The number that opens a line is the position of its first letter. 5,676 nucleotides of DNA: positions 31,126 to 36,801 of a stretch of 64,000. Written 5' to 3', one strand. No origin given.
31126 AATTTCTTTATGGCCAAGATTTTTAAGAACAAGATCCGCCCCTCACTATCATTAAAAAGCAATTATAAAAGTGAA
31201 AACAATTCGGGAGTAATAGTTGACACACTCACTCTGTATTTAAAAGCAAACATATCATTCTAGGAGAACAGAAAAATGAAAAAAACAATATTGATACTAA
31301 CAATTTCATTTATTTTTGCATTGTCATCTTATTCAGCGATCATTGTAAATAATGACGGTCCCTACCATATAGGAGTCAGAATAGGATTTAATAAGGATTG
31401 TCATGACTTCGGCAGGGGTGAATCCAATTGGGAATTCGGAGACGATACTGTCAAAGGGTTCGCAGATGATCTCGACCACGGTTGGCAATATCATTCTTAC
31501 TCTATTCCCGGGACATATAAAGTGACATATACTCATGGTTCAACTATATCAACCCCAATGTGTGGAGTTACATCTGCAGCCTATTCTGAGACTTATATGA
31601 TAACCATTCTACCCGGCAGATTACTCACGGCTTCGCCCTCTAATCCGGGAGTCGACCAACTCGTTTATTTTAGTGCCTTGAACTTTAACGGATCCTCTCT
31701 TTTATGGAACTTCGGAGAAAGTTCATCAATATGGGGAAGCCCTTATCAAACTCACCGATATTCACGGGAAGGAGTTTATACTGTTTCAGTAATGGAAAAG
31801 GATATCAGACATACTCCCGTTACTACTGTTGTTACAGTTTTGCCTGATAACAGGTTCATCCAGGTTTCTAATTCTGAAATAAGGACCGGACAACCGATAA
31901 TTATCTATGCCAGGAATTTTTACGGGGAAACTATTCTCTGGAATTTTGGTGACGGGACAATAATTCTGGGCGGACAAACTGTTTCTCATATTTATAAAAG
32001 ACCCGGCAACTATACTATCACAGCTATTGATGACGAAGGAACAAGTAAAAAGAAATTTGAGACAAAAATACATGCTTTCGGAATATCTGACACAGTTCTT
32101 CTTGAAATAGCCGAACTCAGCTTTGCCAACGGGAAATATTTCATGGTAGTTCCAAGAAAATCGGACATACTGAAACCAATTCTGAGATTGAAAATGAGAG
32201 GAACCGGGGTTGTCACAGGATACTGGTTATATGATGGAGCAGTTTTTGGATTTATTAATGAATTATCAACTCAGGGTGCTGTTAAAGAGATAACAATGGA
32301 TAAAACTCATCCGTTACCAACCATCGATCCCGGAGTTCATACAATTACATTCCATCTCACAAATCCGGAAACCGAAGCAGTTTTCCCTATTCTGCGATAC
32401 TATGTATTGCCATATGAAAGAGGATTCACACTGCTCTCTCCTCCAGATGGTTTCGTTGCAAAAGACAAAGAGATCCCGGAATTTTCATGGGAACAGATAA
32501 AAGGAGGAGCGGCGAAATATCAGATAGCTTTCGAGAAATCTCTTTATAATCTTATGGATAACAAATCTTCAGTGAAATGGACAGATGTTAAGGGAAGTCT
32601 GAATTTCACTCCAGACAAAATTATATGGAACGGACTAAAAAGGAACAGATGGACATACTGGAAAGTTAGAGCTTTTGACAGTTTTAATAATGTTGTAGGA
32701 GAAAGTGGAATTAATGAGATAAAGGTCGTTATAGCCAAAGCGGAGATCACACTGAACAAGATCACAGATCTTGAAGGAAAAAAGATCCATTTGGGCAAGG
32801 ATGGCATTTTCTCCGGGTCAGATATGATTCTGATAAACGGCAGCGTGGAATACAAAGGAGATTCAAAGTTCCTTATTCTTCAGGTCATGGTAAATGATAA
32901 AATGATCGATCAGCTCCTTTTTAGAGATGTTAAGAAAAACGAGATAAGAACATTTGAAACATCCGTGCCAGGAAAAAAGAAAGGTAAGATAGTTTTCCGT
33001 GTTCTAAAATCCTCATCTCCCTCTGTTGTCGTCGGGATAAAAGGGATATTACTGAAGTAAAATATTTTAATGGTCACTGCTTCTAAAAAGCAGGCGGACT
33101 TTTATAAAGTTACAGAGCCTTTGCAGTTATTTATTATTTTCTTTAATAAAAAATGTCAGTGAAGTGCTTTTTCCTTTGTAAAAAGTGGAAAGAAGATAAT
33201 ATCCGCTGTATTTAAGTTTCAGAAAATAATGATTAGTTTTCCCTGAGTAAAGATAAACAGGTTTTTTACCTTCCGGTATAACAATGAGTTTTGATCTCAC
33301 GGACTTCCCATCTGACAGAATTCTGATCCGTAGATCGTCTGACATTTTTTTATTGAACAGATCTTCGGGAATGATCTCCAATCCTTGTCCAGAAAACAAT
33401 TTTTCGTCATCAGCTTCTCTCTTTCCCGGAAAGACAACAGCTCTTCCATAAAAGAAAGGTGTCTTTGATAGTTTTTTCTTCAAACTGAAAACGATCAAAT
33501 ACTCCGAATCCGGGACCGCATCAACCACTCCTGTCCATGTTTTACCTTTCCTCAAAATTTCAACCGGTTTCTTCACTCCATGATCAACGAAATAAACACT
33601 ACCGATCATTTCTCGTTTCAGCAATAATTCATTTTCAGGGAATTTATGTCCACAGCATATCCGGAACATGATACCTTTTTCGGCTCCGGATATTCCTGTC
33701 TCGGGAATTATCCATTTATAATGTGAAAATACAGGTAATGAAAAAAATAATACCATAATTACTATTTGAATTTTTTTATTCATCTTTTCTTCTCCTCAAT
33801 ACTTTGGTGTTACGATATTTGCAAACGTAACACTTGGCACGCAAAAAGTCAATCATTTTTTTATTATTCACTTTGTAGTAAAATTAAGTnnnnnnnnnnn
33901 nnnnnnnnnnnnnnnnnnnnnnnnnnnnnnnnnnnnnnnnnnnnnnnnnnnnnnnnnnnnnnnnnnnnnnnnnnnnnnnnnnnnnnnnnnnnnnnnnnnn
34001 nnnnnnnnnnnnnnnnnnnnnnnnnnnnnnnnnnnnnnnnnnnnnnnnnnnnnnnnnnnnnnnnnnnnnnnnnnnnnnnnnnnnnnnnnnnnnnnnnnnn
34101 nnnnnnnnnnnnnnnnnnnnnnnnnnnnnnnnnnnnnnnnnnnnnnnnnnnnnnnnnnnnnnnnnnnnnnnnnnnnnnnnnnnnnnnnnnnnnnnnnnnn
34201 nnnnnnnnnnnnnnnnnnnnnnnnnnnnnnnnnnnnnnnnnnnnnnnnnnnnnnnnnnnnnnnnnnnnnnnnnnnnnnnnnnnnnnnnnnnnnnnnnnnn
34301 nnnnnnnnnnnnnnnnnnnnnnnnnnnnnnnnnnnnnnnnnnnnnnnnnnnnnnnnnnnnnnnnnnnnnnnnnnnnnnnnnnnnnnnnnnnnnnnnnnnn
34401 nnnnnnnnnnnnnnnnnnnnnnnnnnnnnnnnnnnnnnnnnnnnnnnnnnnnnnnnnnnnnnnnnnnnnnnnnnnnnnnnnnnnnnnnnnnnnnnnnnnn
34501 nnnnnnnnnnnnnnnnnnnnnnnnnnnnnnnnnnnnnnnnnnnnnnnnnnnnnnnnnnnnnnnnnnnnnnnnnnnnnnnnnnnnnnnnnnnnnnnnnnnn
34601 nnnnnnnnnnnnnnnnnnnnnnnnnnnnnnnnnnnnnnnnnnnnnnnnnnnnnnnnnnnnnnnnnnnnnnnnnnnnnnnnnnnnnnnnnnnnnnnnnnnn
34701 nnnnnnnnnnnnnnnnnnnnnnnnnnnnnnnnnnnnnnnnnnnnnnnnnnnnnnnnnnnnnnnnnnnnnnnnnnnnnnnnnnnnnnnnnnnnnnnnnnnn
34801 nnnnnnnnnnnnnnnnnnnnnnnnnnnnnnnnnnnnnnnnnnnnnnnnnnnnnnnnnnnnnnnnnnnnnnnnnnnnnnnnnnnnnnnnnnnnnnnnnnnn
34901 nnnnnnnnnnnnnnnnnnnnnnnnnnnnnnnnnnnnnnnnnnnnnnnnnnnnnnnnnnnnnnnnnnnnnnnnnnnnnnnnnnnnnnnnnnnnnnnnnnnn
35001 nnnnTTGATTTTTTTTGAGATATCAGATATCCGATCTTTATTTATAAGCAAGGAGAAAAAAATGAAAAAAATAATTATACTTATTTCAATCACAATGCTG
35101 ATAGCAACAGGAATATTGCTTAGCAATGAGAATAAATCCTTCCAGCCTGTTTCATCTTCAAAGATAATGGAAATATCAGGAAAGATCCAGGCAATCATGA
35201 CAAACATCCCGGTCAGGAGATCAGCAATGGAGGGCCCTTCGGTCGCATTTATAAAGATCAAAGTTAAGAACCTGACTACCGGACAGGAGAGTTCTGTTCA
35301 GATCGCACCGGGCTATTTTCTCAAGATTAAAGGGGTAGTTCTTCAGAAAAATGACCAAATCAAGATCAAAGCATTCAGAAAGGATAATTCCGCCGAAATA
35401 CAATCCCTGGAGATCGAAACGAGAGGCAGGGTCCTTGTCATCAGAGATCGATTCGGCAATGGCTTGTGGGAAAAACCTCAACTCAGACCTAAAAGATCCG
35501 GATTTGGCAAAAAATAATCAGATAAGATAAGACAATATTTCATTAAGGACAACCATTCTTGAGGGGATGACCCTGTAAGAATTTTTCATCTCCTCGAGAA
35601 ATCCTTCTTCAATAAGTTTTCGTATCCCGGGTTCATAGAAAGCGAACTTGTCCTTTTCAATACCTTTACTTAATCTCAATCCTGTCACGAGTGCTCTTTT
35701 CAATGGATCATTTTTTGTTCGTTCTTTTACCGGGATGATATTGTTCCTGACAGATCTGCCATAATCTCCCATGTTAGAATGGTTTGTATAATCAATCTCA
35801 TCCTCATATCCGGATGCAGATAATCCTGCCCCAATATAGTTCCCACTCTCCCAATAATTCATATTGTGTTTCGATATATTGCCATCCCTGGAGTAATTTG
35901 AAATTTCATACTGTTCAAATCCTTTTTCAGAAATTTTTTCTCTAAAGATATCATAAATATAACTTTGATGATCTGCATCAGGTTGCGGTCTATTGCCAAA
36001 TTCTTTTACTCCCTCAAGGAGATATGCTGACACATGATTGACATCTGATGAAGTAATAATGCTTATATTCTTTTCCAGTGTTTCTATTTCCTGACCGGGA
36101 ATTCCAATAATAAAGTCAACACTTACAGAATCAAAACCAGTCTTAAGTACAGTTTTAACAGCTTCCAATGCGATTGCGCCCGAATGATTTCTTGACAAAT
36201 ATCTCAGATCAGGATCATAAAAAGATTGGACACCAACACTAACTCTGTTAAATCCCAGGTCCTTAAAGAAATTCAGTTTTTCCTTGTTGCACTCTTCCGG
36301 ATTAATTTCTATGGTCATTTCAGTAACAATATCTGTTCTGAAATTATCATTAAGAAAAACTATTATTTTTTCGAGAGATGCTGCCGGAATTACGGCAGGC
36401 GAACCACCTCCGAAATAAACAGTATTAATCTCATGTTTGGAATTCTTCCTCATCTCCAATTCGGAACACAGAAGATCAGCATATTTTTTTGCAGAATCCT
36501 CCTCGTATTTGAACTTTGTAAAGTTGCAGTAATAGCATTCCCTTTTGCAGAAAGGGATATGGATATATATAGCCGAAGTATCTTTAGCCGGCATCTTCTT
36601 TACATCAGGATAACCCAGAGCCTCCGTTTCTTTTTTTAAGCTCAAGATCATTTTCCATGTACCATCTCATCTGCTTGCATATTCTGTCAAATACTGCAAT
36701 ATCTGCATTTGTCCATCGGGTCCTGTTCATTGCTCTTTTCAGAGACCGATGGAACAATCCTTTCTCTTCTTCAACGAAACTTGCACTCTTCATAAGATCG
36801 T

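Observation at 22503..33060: ECF sigma / anti-sigma / exported TPR-CHAT protease / PKD-barrel-PKD module: an envelope system with no characterised counterpart known to me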

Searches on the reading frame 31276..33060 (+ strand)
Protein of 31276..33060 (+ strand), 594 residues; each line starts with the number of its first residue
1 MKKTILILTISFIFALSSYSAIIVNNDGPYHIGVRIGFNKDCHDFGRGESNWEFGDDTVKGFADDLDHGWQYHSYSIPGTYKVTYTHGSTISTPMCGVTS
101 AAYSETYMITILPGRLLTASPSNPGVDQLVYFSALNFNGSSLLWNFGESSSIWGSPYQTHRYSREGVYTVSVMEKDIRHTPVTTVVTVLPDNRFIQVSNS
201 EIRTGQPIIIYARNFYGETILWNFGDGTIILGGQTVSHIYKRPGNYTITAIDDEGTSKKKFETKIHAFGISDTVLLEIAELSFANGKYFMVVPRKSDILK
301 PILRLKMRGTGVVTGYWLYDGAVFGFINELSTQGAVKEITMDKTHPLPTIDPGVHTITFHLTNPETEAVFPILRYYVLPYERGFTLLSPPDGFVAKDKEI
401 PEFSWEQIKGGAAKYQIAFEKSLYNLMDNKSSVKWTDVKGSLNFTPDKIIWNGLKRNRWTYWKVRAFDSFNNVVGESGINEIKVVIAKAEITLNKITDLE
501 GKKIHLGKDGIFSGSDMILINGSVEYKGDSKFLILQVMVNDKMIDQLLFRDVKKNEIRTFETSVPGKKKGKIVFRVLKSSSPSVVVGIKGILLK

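Call 4: search_protein_families(library=pfam, proteins=[window:31276-33060:+], max_evalue=0.01)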
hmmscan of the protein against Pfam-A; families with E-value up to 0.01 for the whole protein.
window:31276-33060:+ (594 aa): 3 families
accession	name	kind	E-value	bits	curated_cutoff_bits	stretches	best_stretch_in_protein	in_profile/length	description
PF00801.26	PKD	-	5.1e-16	58.9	23.5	2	219-249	31-62/80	PKD domain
PF18911.6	PKD_4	-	1.1e-15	57.9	27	1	220-259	37-77/85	PKD domain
PF06832.18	BiPBP_C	-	0.00052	20.3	26.8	0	189-259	17-87/90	Penicillin-Binding Protein C-terminus Family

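Call 5: search_protein_families(library=ncbifam, proteins=[window:31276-33060:+], max_evalue=0.01)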
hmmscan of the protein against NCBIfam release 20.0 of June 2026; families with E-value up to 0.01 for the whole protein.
window:31276-33060:+ (594 aa): 2 families
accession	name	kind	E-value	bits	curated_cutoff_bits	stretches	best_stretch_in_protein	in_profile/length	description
TIGR00864.1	PCC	subfamily_domain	1.4e-08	31.6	1861.4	1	139-256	1086-1208/2700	polycystin cation channel protein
TIGR03769.1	P_ac_wall_RPT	domain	0.005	17.4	30.9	0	75-86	9-20/41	TIGR03769 domain-containing protein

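Call 77: search_protein_families(library=padloc, proteins=[window:31276-33060:+], max_evalue=0.01)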
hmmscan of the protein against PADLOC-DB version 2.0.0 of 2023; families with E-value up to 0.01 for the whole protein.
window:31276-33060:+ (594 aa): 0 families

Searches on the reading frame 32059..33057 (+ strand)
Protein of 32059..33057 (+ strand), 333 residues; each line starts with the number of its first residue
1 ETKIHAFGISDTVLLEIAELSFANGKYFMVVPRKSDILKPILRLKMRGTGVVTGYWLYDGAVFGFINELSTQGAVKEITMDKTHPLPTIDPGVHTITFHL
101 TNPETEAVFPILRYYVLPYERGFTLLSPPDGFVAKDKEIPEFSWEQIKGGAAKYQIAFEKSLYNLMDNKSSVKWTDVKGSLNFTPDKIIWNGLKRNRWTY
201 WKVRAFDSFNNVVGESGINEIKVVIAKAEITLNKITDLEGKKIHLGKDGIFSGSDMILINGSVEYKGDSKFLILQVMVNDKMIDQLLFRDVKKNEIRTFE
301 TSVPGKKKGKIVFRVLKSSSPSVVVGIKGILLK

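Call 47: search_solved_structures(query=A5, max_evalue=10, show_alignments=0)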
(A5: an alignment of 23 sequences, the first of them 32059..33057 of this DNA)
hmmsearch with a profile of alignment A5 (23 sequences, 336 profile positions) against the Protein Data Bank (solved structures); distinct sequences matched with E-value up to 10: 5.
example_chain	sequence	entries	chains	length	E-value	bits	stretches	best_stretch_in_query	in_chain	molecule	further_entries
2p2r_A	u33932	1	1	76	0.26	13.4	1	223-273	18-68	Poly(rC)-binding protein 2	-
1wvn_A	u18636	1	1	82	0.41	12.8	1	222-274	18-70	Poly(rC)-binding protein 1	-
1hz4_A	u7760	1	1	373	0.78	11.8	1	19-83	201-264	MALT REGULATORY PROTEIN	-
8frl_G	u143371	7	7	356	0.79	11.8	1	48-80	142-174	LPS export ABC transporter permease LptG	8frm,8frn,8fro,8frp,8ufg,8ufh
5ook_B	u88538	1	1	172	1.1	11.3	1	203-250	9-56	Phycocyanin, beta subunit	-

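Call 48: search_protein_families(library=pfam, proteins=[window:32059-33057:+], max_evalue=5)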
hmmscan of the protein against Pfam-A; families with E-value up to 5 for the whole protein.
window:32059-33057:+ (333 aa): 1 family
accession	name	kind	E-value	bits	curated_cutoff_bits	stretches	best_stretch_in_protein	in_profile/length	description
PF12311.13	DUF3632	-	0.1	13.4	23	1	151-204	123-174/175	Protein of unknown function (DUF3632)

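Call 54: find_homologous_proteins(query=window:32059-33057:+, max_evalue=0.001)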
Query window:32059-33057:+ (333 aa): 40 proteins with E <= 0.001 among 997 candidates.
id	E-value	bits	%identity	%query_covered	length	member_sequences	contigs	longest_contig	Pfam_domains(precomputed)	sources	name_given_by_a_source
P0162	1.2e-165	569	73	100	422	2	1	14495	PF00801.27,PF18911.7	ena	-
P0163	6.4e-152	523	67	100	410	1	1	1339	PF00801.27,PF18911.7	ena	-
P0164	1.2e-111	391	53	99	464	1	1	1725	PF00801.27,PF18911.7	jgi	jgi:hypothetical protein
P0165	7.1e-110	385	66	76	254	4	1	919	-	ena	-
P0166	1.4e-105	371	54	98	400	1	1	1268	PF00801.27,PF18911.7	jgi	-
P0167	1.5e-104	368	69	68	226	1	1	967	-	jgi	jgi:hypothetical protein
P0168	1.7e-102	361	51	99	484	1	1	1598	PF00801.27,PF18911.7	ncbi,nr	ncbi:MAG: PKD domain-containing protein [bacterium]|nr:PKD domain-containing protein [bacterium]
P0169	4.8e-102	360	49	99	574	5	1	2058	PF00801.27,PF18911.7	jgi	-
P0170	9.4e-102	359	52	99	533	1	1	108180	PF00801.27,PF18911.7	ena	-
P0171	1.5e-101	358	49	99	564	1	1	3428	PF00801.27,PF06832.19,PF18911.7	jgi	jgi:hypothetical protein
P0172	2.5e-101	357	50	99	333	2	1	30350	-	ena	-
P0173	9.9e-101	355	50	96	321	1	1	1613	-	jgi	jgi:hypothetical protein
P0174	5.4e-100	353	50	96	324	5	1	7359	-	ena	-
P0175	9.1e-100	352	48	100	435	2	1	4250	PF00801.27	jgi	jgi:hypothetical protein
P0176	6.6e-99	349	50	96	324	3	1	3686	-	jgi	jgi:hypothetical protein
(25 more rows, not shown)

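Call 66: predict_structure(alignment_id=A7)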
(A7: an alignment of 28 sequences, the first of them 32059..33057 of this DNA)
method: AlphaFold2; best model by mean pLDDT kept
length: 333 residues; sequences in the alignment: 28
mean_pLDDT: 87.8   pTM: 0.72
mean pLDDT of the five models: 87.8, 86.8, 86.1, 86.0, 85.3
residues with pLDDT >= 90: 177; 70-90: 138; 50-70: 9; < 50: 9
segments of 3 or more residues with pLDDT < 50: 1-9
pLDDT, mean of each block of 10 residues (from residue 1): 42 81 90 89 87 91 89 86 85 92 76 91 93 89 93 95 85 94 95 89 95 93 89 90 82 87 91 93 93 93 88 84 86 85
secondary structure, 60 per line:
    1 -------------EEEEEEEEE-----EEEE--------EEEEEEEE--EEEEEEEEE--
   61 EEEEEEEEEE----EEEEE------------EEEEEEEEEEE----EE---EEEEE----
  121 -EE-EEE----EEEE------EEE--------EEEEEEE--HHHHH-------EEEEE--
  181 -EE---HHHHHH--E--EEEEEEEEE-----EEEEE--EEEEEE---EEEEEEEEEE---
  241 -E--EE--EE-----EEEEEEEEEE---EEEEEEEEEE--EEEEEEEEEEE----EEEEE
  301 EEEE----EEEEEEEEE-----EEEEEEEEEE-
elements in order: E14-22 E28-31 E40-47 E50-58 E61-70 E75-79 E92-102 E112-116 E125-127 E132-135 E142-144 E153-159 H162-166 E174-178 H187-192 E198-206 E212-216 E219-224 E228-237 E256-265 E269-278 E281-291 E296-304 E309-317 E323-332

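Call 74: fold_search(model_id=the predicted structure, library=pdb)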
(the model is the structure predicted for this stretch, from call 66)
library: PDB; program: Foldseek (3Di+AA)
matches with E <= 10: 1891; with E <= 0.001: 279
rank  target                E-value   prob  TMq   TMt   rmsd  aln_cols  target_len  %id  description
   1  3l5j_A                3.8e-08  1.00  0.25  0.28  17.6       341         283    7  Crystal structure of FnIII domains of human GP130 (Domains 4-6) (released 2010-05-12)
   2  3l5j_B                4.9e-08  1.00  0.25  0.28  18.3       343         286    7  Crystal structure of FnIII domains of human GP130 (Domains 4-6) (released 2010-05-12)
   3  4p99_A                7.0e-08  1.00  0.23  0.20  28.0       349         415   10  Ca2+-stabilized adhesin helps an Antarctic bacterium reach out and bind ice (released 2014-06-18)
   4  3l5i                  9.1e-08  1.00  0.24  0.27  17.8       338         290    7  Crystal structure of FnIII domains of human GP130 (Domains 4-6) (released 2010-05-12)
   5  7q60                  1.1e-07  1.00  0.23  0.09  17.1       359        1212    9  Structure of TEV cleaved A2ML1 (A2ML1-TE) (released 2022-04-20)
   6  7q1y_A                1.1e-07  1.00  0.21  0.07  18.4       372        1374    8  X-ray structure of human A2ML1 (released 2022-04-20)
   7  8enu_G                1.7e-07  1.00  0.34  0.22  17.1       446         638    9  Structure of the C3bB proconvertase in complex with lufaxin (released 2023-08-09)
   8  6grt_B                1.9e-07  1.00  0.26  0.17  14.0       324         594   11  Paired immunoglobulin-like receptor B (PirB) or Leukocyte immunoglobulin-like receptor subfamily B member 3 (LILRB3) f (released 2019-02-06)
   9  6xay_A                2.2e-07  1.00  0.33  0.39  19.2       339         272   12  Structure of a fragment of human fibronectin containing the 10th, 11th and 12th type III domains (released 2021-06-09)
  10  3kls_B                2.4e-07  1.00  0.25  0.07  18.2       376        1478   11  Structure of complement C5 in complex with SSL7 (released 2009-11-24)
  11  9u5z_E                2.8e-07  1.00  0.31  0.10  16.8       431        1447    9  C3 convertases zymogen C4b2 in activation state (released 2026-01-14)
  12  3cu7_A                3.8e-07  1.00  0.23  0.07  18.1       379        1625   10  Human Complement Component 5 (released 2008-06-10)
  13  9u61_C                4.0e-07  1.00  0.32  0.21  11.6       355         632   11  CP/MBL pathways C3 convertase C4b2a and C3 complex (released 2026-01-14)
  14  6xay_B                4.7e-07  1.00  0.35  0.42  18.6       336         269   12  Structure of a fragment of human fibronectin containing the 10th, 11th and 12th type III domains (released 2021-06-09)
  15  7k80_G                4.7e-07  1.00  0.28  0.31  14.6       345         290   13  KIR3DL1*001 in complex with HLA-A*24:02 presenting the RYPLTFGW peptide (released 2020-12-09)
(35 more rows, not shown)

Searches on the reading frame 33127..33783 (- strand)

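Call 4: search_protein_families(library=pfam, proteins=[window:33127-33783:-], max_evalue=0.01)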
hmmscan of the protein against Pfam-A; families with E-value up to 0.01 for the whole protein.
window:33127-33783:- (218 aa): 1 family
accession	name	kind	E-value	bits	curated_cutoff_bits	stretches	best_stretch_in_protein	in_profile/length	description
PF10670.15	DUF4198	-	1.4e-07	32.3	34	1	19-190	2-185/209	Domain of unknown function (DUF4198)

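Call 5: search_protein_families(library=ncbifam, proteins=[window:33127-33783:-], max_evalue=0.01)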
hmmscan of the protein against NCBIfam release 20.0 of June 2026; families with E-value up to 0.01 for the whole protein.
window:33127-33783:- (218 aa): 0 families

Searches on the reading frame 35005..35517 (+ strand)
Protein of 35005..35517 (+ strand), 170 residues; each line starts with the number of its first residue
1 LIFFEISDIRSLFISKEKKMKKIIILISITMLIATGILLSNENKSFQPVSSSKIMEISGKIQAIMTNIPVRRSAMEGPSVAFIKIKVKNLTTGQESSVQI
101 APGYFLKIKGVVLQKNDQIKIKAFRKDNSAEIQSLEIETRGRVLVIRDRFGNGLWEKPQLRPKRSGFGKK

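Call 48: search_protein_families(library=pfam, proteins=[window:35005-35517:+], max_evalue=5)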
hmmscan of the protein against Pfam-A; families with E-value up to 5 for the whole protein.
window:35005-35517:+ (170 aa): 1 family
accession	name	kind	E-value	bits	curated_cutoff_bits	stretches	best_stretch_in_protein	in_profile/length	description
PF20098.4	DUF6488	-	0.082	13.3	27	1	20-66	1-46/110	Family of unknown function (DUF6488)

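Call 96: search_protein_families(library=pfam, proteins=[window:35062-35517:+], max_evalue=0.01)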
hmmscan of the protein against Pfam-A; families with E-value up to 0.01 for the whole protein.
window:35062-35517:+ (151 aa): 0 families

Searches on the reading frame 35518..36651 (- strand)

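Call 96: search_protein_families(library=pfam, proteins=[window:35518-36651:-], max_evalue=0.01)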
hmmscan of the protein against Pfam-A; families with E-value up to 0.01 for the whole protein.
window:35518-36651:- (377 aa): 2 families
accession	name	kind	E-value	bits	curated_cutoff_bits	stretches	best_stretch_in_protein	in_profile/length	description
PF04055.27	Radical_SAM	-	3.6e-22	79.7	29.5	1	29-194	1-161/166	Radical SAM superfamily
PF06969.22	HemN_C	-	0.0003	21.2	24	1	312-360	2-59/67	HemN C-terminal domain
